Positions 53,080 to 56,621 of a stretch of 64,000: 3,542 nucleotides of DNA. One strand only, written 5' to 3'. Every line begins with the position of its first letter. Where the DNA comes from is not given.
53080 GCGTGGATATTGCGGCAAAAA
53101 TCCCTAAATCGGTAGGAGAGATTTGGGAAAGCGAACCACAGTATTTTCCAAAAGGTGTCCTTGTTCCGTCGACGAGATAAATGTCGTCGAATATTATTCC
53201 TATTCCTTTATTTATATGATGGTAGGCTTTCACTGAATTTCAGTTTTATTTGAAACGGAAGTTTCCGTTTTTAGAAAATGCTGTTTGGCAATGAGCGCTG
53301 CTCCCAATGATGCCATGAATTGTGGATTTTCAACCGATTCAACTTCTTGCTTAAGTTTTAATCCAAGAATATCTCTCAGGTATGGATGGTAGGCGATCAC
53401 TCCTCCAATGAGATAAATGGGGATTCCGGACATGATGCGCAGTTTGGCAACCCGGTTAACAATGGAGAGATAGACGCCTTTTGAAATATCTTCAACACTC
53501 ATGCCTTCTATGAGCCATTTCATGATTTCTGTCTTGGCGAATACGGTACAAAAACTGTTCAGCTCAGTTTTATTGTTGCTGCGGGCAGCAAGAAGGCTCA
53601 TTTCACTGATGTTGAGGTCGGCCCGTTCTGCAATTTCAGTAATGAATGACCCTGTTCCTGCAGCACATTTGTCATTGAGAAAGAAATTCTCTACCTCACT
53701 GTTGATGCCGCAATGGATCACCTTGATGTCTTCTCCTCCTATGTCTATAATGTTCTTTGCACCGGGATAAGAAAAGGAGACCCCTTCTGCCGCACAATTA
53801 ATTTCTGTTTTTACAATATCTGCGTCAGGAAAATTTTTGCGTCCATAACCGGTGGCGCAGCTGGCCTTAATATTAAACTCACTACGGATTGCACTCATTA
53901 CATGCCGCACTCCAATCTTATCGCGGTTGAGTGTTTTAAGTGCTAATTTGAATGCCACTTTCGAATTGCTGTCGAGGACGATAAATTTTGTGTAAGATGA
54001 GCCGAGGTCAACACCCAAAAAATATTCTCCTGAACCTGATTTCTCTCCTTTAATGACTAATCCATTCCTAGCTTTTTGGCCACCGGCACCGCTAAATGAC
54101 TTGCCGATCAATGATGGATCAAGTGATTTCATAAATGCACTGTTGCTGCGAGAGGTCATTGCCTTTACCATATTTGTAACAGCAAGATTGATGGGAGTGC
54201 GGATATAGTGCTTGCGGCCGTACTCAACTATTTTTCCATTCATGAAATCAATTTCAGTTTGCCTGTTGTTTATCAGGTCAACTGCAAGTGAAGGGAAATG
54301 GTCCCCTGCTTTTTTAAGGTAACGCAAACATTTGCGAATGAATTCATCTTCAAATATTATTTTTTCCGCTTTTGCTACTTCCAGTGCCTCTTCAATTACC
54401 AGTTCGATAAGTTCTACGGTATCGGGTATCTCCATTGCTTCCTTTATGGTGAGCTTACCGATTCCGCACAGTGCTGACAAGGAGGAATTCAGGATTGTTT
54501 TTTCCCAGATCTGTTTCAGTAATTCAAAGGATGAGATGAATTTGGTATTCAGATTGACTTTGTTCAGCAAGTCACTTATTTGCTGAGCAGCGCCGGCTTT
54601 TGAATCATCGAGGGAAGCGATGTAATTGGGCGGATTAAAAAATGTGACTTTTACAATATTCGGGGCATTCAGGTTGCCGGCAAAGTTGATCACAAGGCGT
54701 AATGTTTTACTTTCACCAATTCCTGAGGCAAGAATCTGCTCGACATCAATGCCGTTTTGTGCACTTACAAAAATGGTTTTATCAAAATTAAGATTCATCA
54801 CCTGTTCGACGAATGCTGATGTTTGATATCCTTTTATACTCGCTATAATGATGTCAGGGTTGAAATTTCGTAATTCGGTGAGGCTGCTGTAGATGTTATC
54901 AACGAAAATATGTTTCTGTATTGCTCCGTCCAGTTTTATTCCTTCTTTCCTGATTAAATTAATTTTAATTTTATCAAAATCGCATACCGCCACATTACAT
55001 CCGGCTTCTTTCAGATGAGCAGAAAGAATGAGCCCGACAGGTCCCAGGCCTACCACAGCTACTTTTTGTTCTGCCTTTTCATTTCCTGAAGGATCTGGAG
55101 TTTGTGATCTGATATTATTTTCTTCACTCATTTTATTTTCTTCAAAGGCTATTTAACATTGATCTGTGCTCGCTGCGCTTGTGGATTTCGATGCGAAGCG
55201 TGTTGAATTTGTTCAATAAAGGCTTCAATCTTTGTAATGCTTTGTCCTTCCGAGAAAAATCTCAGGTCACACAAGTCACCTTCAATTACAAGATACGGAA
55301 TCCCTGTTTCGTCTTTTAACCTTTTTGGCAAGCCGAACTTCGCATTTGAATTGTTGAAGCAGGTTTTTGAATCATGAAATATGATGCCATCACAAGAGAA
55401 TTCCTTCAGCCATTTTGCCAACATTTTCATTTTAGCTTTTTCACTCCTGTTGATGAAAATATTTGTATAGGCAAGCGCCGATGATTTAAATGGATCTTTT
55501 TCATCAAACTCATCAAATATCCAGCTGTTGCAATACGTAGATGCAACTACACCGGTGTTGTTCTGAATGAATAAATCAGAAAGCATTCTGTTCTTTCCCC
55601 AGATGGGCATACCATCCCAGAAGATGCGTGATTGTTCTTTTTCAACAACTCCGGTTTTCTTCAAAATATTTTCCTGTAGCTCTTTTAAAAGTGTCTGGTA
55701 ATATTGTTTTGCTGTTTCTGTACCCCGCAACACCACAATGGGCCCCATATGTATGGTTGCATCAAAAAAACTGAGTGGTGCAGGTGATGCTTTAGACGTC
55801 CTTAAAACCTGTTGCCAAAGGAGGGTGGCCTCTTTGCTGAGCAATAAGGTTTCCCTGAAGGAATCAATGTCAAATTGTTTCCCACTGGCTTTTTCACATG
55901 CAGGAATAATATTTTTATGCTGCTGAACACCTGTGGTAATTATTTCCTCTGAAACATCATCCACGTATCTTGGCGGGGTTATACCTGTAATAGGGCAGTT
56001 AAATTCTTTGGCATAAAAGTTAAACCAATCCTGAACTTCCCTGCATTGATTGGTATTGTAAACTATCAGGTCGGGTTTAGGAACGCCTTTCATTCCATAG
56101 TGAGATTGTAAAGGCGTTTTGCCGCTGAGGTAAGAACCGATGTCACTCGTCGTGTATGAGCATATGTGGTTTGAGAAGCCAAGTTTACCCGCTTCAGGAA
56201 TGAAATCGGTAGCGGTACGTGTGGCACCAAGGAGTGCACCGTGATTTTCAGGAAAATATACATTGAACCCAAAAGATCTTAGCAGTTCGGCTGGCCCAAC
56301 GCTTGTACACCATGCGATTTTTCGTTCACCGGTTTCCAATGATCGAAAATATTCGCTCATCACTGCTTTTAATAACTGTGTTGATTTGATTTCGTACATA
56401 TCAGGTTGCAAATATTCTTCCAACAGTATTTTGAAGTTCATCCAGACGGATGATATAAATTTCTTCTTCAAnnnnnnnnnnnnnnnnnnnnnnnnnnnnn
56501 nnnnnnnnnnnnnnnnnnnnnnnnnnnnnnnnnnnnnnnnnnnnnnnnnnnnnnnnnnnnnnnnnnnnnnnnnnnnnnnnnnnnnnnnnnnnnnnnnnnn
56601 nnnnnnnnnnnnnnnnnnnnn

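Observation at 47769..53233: Lower benzoyl-CoA-pathway-like gene set (Dch-like, Oah-like, Had-like, thiolase, HADH/ECH) adjacent to the reductase genes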

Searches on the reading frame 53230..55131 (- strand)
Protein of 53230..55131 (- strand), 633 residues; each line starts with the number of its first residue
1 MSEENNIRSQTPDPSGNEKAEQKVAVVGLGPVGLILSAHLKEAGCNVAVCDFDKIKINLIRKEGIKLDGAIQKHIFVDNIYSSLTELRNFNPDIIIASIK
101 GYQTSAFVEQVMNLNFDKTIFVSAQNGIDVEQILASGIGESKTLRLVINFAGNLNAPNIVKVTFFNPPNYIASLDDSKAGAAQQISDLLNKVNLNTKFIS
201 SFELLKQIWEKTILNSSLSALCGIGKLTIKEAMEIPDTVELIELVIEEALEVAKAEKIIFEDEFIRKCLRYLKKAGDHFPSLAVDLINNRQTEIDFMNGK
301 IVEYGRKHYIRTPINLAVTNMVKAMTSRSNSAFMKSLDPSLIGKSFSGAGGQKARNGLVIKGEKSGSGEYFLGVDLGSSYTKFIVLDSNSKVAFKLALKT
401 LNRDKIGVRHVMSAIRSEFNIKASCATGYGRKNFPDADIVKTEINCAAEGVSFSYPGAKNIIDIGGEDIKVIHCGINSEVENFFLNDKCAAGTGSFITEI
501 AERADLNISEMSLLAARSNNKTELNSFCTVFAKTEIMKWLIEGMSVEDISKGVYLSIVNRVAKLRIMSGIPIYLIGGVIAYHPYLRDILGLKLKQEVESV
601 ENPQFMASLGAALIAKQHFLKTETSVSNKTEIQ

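Call 5: search_protein_families(library=ncbifam, proteins=[window:53230-55131:-], max_evalue=0.00001)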
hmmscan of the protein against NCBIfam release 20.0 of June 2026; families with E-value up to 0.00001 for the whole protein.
window:53230-55131:- (633 aa): 20 families
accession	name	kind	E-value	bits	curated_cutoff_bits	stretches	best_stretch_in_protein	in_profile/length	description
TIGR00241.1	CoA_E_activ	domain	2e-49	168.3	125.4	1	371-614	2-248/248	acyl-CoA dehydratase activase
TIGR00745.1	apbA_panE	subfamily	1.7e-44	152.4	141.35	1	23-327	1-303/305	2-dehydropantoate 2-reductase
NF005088.0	PRK06522.1-2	subfamily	1.8e-44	152.1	371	1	23-325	2-301/308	2-dehydropantoate 2-reductase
NF005091.0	PRK06522.2-2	equivalog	2.5e-32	112.3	252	1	22-328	2-299/302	2-dehydropantoate 2-reductase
TIGR02259.1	benz_CoA_red_A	equivalog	4.3e-30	104.8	578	1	412-564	221-374/432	benzoyl-CoA reductase subunit A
NF005092.1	PRK06522.2-3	equivalog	9.3e-30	103.8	500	1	23-325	2-294/296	2-dehydropantoate 2-reductase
TIGR03192.1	benz_CoA_bzdQ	equivalog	7.7e-25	87.9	380.2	1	410-615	76-286/293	benzoyl-CoA reductase, bzd-type, subunit Q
NF004887.0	PRK06249.1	equivalog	2.1e-21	76.4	360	1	19-324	3-309/316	putative 2-dehydropantoate 2-reductase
TIGR03286.1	methan_mark_15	hypoth_equivalog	3.2e-21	75.8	455.75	1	371-616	146-402/404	methanogenesis marker 15 protein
NF006083.0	PRK08229.1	equivalog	1.6e-20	73.3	371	2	21-258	2-231/341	2-dehydropantoate 2-reductase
NF005089.0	PRK06522.1-4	subfamily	4.2e-20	72.4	223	2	129-328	125-320/326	2-dehydropantoate 2-reductase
NF009542.0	PRK12921.1-4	equivalog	7.1e-20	71.5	288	1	23-325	3-282/286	oxidoreductase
NF009541.0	PRK12921.1-1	equivalog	1.4e-19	70.4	338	1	19-324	3-291/297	oxidoreductase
NF005087.0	PRK06522.1-1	equivalog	1.4e-19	70.3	351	1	23-328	2-291/296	2-dehydropantoate 2-reductase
NF009543.0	PRK12921.1-5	equivalog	2.8e-19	69.4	339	1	23-325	2-302/305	oxidoreductase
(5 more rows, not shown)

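Call 6: search_protein_families(library=pfam, proteins=[window:53230-55131:-], max_evalue=0.00001)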
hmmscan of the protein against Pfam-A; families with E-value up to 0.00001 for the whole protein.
window:53230-55131:- (633 aa): 4 families
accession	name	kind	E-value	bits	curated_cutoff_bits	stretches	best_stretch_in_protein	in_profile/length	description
PF01869.26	BcrAD_BadFG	-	8.7e-36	124.3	31.5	1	372-615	1-271/271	BadF/BadG/BcrA/BcrD ATPase family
PF08546.17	ApbA_C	-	2.2e-28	99.5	22.7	1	204-325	2-124/125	Ketopantoate reductase PanE/ApbA C terminal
PF02558.23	ApbA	-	5e-17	62.4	22.2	1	24-164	1-139/150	Ketopantoate reductase PanE/ApbA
PF03721.20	UDPG_MGDP_dh_N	-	3.1e-06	27.3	27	1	22-76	1-55/187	UDP-glucose/GDP-mannose dehydrogenase family, NAD binding domain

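Call 49: find_homologous_proteins(query=window:53230-55131:-, max_evalue=1e-30)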
Query window:53230-55131:- (633 aa): 819 proteins with E <= 1e-30 among 8000 candidates; the best 120 are listed.
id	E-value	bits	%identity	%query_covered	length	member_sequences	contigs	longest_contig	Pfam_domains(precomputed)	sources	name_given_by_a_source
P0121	0.0e+0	1383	100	100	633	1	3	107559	PF01869.27,PF02558.23,PF03721.21,PF08546.18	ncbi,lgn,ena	-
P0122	0.0e+0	1099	79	98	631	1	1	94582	PF01869.27,PF02558.23,PF03721.21,PF08546.18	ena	-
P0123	0.0e+0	1090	81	94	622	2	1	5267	PF01869.27,PF02558.23,PF03721.21,PF08546.18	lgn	-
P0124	0.0e+0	1078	79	97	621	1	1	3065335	PF01869.27,PF02558.23,PF03721.21,PF08546.18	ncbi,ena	-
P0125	0.0e+0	1063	78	95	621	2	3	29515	PF01869.27,PF02558.23,PF03721.21,PF08546.18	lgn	-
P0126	0.0e+0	1058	79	94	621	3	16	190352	PF01869.27,PF02558.23,PF03446.22,PF03721.21,PF08546.18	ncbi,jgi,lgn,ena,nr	ncbi:MAG: 2-dehydropantoate 2-reductase [Bacteroidetes bacterium]|nr:2-dehydropantoate 2-reductase [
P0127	0.0e+0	1055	79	94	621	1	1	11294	PF01869.27,PF02558.23,PF03446.22,PF03721.21,PF08546.18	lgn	-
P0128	0.0e+0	1051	76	97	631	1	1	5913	PF01869.27,PF02558.23,PF08546.18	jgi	jgi:2-dehydropantoate 2-reductase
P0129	0.0e+0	1049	79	94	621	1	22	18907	PF01869.27,PF02558.23,PF03721.21,PF08546.18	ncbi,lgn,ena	-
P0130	0.0e+0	1047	79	94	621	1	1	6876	PF01869.27,PF02558.23,PF03721.21,PF08546.18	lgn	-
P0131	0.0e+0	1046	77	96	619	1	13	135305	PF01869.27,PF02558.23,PF03721.21,PF08546.18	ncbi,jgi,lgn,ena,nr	ncbi:MAG: 2-dehydropantoate 2-reductase [Bacteroidetes bacterium]|nr:2-dehydropantoate 2-reductase [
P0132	0.0e+0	1046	77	96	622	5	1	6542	PF01869.27,PF02558.23,PF03721.21,PF08546.18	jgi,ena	jgi:2-dehydropantoate 2-reductase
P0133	0.0e+0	1039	77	95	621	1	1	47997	PF01869.27,PF02558.23,PF03721.21,PF08546.18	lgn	-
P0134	0.0e+0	1034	77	95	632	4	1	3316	PF01869.27,PF02558.23,PF03721.21,PF08546.18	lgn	-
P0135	0.0e+0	1025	74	98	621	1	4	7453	PF01869.27,PF02558.23,PF03721.21,PF08546.18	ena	-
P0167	3.6e-242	823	60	98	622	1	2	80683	PF01869.27,PF02558.23,PF03721.21,PF08546.18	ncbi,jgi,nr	ncbi:MAG: 2-dehydropantoate 2-reductase [Ignavibacteriae bacterium]|nr:MAG: 2-dehydropantoate 2-redu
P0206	2.3e-237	807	61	93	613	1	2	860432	PF01869.27,PF02558.23,PF08546.18,PF03807.24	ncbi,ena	-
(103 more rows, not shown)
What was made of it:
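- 53230..58149 (-): Conserved FCB-specific module of unknown role: AMP-forming CoA ligase 56401-58149; single HGD-D protein 55149-56441; ketopantoate-reductase-like::activase fusion 53230-55131. The fusion family has 819 relatives, FCB MAGs among those named in the top 120 (call 49).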

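Call 50: find_encoding_contigs(protein=P0206, flank=10000, max_places=1)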
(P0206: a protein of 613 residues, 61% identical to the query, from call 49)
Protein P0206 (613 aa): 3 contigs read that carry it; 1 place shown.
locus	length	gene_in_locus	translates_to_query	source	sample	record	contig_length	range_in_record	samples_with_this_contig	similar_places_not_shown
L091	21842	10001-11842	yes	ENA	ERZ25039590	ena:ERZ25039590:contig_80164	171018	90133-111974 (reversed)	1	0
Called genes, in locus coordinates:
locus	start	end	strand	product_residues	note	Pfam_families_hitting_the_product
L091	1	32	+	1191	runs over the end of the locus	PF01855:POR_N, PF17147:PFOR_II, PF01558:POR, PF10371:EKR, PF00037:Fer4 (weak), PF12838:Fer4_7, PF13484:Fer4_16, PF02775:TPP_enzyme_C, +7 more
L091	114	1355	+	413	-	PF01136:Peptidase_U32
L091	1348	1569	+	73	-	PF13459:Fer4_15 (weak), PF13370:Fer4_13 (weak)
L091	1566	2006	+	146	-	-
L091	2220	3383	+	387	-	PF06050:HGD-D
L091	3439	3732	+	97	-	PF06050:HGD-D (weak)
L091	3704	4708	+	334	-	PF06050:HGD-D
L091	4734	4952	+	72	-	PF01869:BcrAD_BadFG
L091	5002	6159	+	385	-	PF01869:BcrAD_BadFG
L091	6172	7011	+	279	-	PF01869:BcrAD_BadFG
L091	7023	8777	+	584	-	PF00501:AMP-binding, PF23562:AMP-binding_C_3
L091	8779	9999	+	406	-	PF06050:HGD-D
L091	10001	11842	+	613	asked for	PF02558:ApbA, PF03807:F420_oxidored (faint), PF08546:ApbA_C, PF01869:BcrAD_BadFG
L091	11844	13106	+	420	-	PF00108:Thiolase_N, PF02803:Thiolase_C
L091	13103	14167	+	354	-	PF08240:ADH_N, PF00107:ADH_zinc_N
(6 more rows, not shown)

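Call 51: find_encoding_contigs(protein=P0167, flank=10000, max_places=1)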
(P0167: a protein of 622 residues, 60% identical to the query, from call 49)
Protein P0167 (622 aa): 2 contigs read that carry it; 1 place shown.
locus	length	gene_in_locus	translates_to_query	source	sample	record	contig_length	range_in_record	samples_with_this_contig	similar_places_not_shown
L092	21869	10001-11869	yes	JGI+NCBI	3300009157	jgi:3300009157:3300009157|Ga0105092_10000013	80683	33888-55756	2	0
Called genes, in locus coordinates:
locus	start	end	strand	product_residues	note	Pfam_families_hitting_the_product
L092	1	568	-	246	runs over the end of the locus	PF00106:adh_short, PF08659:KR, PF23441:SDR, PF13561:adh_short_C2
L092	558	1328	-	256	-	PF02625:XdhC_CoxI, PF13478:XdhC_C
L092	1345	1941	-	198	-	PF00483:NTP_transferase (weak), PF12804:NTP_transf_3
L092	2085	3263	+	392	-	PF06050:HGD-D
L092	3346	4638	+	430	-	PF06050:HGD-D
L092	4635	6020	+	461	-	PF01869:BcrAD_BadFG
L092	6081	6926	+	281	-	PF01869:BcrAD_BadFG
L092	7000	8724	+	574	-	PF00501:AMP-binding, PF23562:AMP-binding_C_3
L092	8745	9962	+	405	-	PF06050:HGD-D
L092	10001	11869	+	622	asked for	PF02558:ApbA, PF03721:UDPG_MGDP_dh_N (faint), PF08546:ApbA_C, PF01869:BcrAD_BadFG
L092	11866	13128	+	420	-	PF00108:Thiolase_N, PF00109:ketoacyl-synt (weak), PF02803:Thiolase_C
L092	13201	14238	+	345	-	PF08240:ADH_N, PF01262:AlaDh_PNT_C (faint), PF00107:ADH_zinc_N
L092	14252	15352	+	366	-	PF00378:ECH_1, PF16113:ECH_2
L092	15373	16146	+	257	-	PF00378:ECH_1, PF16113:ECH_2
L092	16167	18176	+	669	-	PF02558:ApbA (faint), PF02737:3HCDH_N, PF03446:NAD_binding_2 (weak), PF00725:3HCDH, PF00378:ECH_1, PF16113:ECH_2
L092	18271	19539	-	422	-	PF00155:Aminotran_1_2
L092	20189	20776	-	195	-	PF13529:Peptidase_C39_2, PF03412:Peptidase_C39, PF11814:DUF3335 (faint)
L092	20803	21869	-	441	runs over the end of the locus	PF00004:AAA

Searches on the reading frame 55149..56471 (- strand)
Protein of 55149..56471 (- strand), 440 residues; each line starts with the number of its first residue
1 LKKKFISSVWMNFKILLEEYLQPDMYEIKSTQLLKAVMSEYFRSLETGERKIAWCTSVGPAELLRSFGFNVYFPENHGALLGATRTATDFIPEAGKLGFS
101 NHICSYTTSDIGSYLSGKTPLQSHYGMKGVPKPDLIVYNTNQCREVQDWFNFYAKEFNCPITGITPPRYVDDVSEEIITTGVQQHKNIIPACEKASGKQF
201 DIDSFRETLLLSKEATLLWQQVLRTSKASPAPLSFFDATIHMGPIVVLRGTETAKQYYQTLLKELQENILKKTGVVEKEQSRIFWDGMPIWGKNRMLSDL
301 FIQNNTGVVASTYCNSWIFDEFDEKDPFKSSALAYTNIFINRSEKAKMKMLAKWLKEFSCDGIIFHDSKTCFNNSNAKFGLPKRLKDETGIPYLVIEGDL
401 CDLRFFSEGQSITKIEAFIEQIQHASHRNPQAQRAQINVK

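Call 5: search_protein_families(library=ncbifam, proteins=[window:55149-56471:-], max_evalue=0.00001)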
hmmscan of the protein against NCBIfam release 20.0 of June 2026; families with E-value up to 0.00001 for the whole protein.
window:55149-56471:- (440 aa): 4 families
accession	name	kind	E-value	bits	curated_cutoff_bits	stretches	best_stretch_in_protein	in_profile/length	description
NF052455.1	HyiscapDhHadB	equivalog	6.6e-63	212.7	750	1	33-423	11-395/398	(R)-2-hydroxyisocaproyl-CoA dehydratase subunit alpha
TIGR02260.1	benz_CoA_red_B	equivalog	4e-46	157.5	486.55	1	30-420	11-411/413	benzoyl-CoA reductase subunit B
TIGR03191.1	benz_CoA_bzdO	equivalog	7.1e-19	68.3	448.6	1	32-297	14-276/430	benzoyl-CoA reductase, bzd-type, subunit O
NF040772.1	double_cubane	equivalog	9.9e-18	64.3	350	1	186-422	134-372/372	double-cubane-cluster-containing anaerobic reductase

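Call 6: search_protein_families(library=pfam, proteins=[window:55149-56471:-], max_evalue=0.00001)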
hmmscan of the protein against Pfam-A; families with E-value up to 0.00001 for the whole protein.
window:55149-56471:- (440 aa): 1 family
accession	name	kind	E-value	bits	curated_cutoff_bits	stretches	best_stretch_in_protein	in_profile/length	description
PF06050.19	HGD-D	-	7.8e-61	207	28.4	1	58-422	3-342/342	2-hydroxyglutaryl-CoA dehydratase, D-component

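Call 30: search_solved_structures(query=window:55149-56441:-, max_evalue=0.00001)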
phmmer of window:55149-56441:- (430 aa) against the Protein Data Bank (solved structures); distinct sequences matched with E-value up to 0.00001: 3.
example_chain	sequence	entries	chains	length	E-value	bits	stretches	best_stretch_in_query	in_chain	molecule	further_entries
3o3m_A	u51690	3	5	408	8.3e-47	163.4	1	23-415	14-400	alpha subunit 2-hydroxyisocaproyl-CoA dehydratase | alpha-subunit 2-hydroxyisocaproyl-CoA dehydratase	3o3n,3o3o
9g87_A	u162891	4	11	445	2.9e-33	118.8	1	41-421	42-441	3-methylbenzoyl-CoA reductase beta subunit MbdO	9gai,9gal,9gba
8s02_A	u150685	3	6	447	2.7e-19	72.7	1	26-286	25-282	BzdO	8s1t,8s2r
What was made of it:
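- HGD-D is closest to the alpha subunit of (R)-2-hydroxyisocaproyl-CoA dehydratase (calls 5, 30). HGD-D family relatives include MbdO (call 30).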
